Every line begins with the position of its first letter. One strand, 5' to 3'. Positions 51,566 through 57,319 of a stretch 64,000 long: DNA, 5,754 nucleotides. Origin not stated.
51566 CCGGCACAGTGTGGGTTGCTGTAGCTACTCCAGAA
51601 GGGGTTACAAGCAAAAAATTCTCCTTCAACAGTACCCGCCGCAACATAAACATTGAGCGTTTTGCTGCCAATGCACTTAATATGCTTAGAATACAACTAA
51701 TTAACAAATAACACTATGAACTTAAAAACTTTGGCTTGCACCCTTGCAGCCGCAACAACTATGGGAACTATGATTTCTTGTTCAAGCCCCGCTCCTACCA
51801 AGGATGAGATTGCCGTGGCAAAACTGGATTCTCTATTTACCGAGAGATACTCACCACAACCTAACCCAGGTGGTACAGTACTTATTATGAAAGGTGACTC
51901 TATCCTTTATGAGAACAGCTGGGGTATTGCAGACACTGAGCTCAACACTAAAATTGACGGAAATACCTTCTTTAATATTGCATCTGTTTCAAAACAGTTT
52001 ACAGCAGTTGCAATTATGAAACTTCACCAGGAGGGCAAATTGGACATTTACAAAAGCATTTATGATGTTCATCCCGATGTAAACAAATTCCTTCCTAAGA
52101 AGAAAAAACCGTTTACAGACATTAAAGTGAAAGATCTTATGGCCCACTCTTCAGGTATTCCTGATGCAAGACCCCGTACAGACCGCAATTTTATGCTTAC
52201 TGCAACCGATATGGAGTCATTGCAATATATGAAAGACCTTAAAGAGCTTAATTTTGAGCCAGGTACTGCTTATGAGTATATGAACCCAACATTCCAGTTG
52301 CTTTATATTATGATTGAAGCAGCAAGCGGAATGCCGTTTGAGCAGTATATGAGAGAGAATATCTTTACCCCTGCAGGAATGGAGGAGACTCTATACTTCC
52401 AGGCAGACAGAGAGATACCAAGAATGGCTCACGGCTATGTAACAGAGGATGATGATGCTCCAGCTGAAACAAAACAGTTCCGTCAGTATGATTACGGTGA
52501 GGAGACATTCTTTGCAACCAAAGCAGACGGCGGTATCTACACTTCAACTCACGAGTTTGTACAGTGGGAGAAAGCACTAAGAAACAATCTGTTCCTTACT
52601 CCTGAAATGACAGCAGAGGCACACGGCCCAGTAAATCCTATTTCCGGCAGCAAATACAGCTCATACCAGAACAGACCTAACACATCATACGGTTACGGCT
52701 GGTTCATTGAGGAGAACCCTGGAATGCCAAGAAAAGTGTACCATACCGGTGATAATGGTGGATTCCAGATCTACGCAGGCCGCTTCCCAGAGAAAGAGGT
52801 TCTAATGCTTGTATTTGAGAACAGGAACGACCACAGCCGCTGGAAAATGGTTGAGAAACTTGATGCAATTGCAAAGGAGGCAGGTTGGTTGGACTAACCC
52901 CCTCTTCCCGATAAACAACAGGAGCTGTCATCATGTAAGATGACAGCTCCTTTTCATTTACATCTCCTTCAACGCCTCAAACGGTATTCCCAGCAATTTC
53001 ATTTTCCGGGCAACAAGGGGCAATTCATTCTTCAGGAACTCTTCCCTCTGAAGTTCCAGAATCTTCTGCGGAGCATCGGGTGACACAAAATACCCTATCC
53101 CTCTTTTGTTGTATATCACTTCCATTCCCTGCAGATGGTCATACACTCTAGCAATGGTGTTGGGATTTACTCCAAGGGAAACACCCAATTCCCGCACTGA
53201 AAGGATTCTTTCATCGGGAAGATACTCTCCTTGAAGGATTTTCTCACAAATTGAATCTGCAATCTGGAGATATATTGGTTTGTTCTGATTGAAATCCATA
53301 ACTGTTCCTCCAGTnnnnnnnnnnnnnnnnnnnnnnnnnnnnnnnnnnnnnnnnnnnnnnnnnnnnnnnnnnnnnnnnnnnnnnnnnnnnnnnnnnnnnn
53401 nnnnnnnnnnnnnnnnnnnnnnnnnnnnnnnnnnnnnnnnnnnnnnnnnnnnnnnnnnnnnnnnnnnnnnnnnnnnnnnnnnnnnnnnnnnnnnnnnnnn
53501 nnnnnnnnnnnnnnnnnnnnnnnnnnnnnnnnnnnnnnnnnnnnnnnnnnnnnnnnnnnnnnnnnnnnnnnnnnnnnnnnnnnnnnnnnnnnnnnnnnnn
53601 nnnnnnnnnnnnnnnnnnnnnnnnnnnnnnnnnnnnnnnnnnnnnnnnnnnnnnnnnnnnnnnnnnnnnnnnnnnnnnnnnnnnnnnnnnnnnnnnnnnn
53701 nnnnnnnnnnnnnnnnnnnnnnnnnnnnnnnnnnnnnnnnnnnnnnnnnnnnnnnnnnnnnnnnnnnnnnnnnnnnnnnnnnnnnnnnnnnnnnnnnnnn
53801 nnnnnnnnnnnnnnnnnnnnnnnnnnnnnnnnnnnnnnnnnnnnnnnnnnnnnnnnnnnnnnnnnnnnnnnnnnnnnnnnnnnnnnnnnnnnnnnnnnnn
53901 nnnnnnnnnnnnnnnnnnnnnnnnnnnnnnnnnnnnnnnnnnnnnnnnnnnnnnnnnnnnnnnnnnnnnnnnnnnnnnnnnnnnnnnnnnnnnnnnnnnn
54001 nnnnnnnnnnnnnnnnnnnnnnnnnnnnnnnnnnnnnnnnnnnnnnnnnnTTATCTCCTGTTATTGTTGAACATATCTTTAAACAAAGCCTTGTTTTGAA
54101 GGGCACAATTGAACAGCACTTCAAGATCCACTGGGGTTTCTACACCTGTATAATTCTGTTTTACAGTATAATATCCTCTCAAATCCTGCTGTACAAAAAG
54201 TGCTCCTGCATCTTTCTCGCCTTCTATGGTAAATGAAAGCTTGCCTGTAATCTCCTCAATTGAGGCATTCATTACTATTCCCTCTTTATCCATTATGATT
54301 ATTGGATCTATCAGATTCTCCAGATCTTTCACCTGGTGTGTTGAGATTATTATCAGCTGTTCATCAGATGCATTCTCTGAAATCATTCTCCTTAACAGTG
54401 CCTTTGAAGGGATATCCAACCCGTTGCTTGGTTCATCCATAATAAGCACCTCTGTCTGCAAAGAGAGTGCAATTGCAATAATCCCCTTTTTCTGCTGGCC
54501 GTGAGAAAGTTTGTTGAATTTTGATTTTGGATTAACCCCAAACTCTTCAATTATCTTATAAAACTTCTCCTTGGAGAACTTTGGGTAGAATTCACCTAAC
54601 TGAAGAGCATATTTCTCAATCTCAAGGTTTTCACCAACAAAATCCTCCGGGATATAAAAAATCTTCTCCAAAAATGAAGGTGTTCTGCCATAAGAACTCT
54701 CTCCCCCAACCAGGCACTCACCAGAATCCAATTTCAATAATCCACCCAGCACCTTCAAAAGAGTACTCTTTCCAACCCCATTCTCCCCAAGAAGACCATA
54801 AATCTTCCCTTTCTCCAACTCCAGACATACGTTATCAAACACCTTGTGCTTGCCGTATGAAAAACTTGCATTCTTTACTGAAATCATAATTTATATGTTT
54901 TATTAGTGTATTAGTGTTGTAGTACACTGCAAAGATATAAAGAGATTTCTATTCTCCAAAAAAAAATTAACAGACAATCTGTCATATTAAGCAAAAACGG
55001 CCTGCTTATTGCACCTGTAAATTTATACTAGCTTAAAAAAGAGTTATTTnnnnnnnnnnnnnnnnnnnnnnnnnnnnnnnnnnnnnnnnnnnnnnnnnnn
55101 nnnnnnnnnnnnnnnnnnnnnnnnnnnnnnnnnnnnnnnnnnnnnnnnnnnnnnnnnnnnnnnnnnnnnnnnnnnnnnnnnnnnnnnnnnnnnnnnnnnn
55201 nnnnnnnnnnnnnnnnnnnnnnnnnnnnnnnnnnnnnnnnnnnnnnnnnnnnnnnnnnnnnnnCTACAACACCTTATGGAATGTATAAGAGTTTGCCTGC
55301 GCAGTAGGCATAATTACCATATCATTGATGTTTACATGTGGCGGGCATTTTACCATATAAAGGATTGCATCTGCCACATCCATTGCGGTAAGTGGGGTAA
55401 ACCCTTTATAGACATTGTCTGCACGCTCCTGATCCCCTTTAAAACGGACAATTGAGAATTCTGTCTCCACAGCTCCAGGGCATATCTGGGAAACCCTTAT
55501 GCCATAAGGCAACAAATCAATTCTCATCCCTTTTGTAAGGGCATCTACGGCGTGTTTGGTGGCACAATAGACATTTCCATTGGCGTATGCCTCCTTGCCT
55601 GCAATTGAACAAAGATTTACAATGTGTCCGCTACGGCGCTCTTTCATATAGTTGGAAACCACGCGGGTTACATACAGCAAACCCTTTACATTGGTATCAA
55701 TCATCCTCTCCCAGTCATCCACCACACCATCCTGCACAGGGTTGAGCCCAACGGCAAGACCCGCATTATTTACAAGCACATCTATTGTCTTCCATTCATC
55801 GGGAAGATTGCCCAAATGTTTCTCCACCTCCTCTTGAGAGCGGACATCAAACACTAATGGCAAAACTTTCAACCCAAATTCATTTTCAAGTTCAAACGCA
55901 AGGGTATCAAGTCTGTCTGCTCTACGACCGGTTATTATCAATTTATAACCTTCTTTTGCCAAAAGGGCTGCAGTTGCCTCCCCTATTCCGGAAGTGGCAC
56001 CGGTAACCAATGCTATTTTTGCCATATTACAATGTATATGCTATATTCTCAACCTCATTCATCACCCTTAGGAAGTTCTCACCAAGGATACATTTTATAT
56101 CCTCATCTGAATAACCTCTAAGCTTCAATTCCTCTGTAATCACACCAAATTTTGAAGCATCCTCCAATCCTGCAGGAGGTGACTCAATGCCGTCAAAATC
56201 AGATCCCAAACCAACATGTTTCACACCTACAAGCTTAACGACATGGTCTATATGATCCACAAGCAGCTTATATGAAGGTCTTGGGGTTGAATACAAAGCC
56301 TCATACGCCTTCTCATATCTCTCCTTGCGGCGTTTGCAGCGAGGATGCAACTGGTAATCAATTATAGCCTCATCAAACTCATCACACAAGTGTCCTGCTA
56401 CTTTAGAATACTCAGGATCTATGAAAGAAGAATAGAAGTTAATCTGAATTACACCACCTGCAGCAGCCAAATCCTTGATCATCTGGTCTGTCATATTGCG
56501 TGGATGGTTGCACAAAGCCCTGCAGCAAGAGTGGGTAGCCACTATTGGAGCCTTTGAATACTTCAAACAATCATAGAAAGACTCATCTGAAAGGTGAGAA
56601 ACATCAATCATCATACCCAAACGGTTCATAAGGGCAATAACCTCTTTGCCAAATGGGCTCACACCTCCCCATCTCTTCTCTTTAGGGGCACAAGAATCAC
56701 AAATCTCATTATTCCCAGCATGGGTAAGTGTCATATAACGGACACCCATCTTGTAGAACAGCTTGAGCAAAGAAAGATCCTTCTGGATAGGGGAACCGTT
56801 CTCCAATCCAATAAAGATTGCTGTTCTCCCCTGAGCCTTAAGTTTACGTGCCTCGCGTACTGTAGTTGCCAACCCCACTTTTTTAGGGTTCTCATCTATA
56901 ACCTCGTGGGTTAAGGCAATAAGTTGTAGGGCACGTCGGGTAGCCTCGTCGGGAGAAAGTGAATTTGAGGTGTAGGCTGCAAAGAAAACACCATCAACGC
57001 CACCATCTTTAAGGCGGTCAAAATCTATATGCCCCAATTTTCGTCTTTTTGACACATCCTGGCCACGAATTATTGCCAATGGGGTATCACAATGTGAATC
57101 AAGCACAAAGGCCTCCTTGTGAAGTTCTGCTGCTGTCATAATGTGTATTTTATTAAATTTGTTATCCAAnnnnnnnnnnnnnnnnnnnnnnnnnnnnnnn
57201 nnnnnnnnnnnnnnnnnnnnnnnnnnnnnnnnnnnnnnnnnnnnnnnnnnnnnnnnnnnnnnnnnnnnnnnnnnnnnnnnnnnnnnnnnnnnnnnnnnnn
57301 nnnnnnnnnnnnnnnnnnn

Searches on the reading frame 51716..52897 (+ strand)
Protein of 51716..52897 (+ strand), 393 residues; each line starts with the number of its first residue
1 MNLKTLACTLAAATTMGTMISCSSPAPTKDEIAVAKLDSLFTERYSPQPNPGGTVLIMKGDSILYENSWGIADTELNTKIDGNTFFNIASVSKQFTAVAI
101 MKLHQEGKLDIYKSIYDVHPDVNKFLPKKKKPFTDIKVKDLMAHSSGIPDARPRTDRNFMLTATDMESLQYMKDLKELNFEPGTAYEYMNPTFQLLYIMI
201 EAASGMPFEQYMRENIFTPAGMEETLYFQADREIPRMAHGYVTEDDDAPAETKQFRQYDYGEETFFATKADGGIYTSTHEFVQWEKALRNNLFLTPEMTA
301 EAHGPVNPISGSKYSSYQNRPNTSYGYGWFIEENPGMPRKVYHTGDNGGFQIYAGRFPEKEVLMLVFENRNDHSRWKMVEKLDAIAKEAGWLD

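Call 43: search_protein_families(library=pfam, proteins=[window:51716-52897:+], max_evalue=0.00001)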
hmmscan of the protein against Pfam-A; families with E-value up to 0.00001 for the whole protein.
window:51716-52897:+ (393 aa): 1 family
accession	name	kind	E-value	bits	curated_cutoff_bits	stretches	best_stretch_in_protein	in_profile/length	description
PF00144.29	Beta-lactamase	-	4.6e-57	194.1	27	1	42-372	6-312/329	Beta-lactamase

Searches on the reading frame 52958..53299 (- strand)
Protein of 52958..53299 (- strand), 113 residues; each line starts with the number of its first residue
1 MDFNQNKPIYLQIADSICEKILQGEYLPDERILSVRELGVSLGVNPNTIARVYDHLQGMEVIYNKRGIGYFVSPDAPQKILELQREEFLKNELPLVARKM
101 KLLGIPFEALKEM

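Call 54: search_protein_families(library=pfam, proteins=[window:52958-53299:-], max_evalue=0.001)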
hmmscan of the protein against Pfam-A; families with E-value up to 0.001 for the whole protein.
window:52958-53299:- (113 aa): 1 family
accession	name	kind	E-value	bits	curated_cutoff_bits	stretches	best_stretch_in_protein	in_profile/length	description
PF00392.27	GntR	-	1.4e-09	37.9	27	1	10-72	2-64/64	Bacterial regulatory proteins, gntR family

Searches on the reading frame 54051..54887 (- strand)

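Call 43: search_protein_families(library=pfam, proteins=[window:54051-54887:-], max_evalue=0.00001)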
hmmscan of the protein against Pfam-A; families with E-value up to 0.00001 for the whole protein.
window:54051-54887:- (278 aa): 2 families
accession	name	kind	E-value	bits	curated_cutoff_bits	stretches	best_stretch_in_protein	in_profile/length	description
PF00005.33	ABC_tran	-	2.7e-23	83.5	25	1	18-155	2-137/137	ABC transporter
PF13304.12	AAA_21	-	9.7e-13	49.3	27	1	124-185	235-299/304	AAA domain, putative AbiEii toxin, Type IV TA system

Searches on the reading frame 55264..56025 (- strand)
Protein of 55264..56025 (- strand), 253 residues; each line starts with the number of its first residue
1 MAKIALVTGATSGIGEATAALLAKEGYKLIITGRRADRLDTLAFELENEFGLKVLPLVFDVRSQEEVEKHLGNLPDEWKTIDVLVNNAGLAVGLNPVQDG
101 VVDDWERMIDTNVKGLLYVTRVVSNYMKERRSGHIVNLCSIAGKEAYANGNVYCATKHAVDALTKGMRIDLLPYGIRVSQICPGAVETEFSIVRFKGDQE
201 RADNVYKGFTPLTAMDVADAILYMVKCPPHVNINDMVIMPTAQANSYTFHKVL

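Call 43: search_protein_families(library=pfam, proteins=[window:55264-56025:-], max_evalue=0.00001)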
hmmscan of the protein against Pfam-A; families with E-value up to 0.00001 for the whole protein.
window:55264-56025:- (253 aa): 3 families
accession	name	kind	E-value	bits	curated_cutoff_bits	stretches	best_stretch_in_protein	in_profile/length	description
PF00106.31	adh_short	-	4.1e-58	196.5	26.6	1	3-191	1-187/195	short chain dehydrogenase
PF13561.12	adh_short_C2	-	2.4e-42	145.6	27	1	9-225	1-217/236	Enoyl-(Acyl carrier protein) reductase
PF08659.16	KR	-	1.8e-14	54.5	22.6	1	6-168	4-164/180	KR domain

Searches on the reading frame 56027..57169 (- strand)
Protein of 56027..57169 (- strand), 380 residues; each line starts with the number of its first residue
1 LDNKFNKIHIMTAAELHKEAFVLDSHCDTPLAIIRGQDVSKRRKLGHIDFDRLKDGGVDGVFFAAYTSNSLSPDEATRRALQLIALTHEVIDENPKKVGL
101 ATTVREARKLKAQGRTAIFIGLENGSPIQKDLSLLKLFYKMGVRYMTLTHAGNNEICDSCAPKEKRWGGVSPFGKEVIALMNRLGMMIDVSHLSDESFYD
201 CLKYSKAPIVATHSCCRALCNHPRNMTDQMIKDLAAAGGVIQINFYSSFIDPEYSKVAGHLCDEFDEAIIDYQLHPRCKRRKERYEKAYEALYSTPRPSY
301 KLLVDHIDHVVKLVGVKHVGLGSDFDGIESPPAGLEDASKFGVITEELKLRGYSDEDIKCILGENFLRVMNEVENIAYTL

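Call 43: search_protein_families(library=pfam, proteins=[window:56027-57169:-], max_evalue=0.00001)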
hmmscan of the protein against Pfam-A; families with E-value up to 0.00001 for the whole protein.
window:56027-57169:- (380 aa): 1 family
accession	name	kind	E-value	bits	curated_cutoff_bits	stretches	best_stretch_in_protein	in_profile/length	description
PF01244.27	Peptidase_M19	-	5.9e-112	374.4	26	1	16-372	2-319/319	Membrane dipeptidase (Peptidase family M19)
